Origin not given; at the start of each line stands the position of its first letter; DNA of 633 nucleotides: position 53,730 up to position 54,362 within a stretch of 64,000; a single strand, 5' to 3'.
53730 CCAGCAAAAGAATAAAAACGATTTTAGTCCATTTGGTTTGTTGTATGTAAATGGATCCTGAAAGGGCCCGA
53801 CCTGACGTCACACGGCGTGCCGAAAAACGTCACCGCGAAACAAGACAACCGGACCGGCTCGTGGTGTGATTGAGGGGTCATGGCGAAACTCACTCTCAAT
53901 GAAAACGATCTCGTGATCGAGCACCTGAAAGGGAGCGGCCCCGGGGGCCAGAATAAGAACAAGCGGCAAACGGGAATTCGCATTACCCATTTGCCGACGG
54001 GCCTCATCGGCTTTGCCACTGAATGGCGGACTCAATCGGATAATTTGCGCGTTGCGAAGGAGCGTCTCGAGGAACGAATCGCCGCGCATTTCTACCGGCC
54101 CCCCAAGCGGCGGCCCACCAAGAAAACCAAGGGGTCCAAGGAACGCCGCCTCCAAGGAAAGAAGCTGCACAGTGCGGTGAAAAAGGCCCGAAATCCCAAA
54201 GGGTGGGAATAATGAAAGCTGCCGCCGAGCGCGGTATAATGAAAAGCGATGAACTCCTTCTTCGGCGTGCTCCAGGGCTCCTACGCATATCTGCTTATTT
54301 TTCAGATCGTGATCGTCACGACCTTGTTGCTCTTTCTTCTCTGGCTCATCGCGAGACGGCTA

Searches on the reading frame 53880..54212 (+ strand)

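Call 49: search_protein_families(library=pfam, proteins=[window:53880-54212:+])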
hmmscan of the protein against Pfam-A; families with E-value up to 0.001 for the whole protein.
window:53880-54212:+ (110 aa): 1 family
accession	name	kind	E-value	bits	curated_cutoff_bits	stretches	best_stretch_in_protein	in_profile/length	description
PF00472.26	RF-1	-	3.8e-18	65.9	35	1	4-104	5-116/116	RF-1 domain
